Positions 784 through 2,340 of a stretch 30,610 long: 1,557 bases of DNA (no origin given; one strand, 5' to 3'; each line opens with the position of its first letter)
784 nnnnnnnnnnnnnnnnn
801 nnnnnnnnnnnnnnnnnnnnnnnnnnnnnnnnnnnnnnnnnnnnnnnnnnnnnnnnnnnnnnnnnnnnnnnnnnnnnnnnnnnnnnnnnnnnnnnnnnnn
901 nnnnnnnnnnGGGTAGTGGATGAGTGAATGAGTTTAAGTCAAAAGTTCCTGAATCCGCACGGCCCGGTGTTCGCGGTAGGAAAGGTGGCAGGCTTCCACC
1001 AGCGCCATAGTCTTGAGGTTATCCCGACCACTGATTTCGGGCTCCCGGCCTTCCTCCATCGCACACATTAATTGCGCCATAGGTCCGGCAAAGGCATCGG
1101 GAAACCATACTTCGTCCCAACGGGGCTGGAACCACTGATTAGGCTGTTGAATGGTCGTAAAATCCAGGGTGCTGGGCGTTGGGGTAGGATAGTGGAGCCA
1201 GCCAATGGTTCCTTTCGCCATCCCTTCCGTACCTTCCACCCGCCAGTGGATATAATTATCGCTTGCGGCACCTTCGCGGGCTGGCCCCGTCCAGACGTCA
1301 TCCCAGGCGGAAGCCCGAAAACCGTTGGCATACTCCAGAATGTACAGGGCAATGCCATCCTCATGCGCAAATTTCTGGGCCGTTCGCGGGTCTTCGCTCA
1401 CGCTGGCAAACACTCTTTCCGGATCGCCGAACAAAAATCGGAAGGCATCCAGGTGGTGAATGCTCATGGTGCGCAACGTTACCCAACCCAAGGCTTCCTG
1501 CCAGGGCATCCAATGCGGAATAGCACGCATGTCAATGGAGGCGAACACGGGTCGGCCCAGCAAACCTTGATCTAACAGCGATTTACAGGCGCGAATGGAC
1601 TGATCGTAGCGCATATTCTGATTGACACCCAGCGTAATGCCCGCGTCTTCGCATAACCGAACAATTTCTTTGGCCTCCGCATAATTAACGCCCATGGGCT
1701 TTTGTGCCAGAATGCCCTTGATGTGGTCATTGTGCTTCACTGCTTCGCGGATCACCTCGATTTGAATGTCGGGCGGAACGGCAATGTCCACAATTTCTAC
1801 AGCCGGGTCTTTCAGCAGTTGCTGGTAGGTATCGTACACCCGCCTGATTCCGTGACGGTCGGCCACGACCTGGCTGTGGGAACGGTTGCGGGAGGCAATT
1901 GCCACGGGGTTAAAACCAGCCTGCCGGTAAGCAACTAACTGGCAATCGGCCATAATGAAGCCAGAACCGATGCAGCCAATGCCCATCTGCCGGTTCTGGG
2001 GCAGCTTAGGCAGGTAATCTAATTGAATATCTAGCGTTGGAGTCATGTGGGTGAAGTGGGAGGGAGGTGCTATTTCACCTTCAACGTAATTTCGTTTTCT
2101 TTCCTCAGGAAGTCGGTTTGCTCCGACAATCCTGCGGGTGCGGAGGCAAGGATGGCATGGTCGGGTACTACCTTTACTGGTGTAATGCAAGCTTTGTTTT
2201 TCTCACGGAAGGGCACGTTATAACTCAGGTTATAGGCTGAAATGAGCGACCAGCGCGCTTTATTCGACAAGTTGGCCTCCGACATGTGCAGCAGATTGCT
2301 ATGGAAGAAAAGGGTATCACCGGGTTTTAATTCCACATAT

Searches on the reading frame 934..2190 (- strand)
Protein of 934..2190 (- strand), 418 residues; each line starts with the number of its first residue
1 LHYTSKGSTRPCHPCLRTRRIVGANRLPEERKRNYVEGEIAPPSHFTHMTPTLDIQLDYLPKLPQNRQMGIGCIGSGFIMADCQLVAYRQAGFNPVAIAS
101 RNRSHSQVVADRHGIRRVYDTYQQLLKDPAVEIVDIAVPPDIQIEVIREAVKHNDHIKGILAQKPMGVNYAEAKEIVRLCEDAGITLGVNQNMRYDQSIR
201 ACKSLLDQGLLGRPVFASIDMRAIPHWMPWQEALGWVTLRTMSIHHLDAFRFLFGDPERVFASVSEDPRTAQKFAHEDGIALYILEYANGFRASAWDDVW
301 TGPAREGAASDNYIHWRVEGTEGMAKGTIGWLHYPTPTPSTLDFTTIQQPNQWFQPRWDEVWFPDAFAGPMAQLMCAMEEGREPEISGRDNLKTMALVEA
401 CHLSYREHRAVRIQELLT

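Call 44: search_protein_families(library=pfam, proteins=[window:934-2190:-], max_evalue=0.001)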
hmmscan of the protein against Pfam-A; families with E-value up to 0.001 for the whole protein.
window:934-2190:- (418 aa): 4 families
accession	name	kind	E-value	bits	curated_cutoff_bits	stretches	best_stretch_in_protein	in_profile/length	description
PF01408.29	GFO_IDH_MocA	-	1e-16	62.1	24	1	70-190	2-119/120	Oxidoreductase family, NAD-binding Rossmann fold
PF22725.1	GFO_IDH_MocA_C3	-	3.4e-12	46.9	27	1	200-325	2-123/124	GFO/IDH/MocA C-terminal domain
PF02894.22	GFO_IDH_MocA_C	-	1.7e-10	41.5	22.9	1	203-412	1-217/218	Oxidoreductase family, C-terminal alpha/beta domain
PF13380.12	CoA_binding_2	-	8.6e-05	23.4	22.8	1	120-187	44-105/116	CoA binding domain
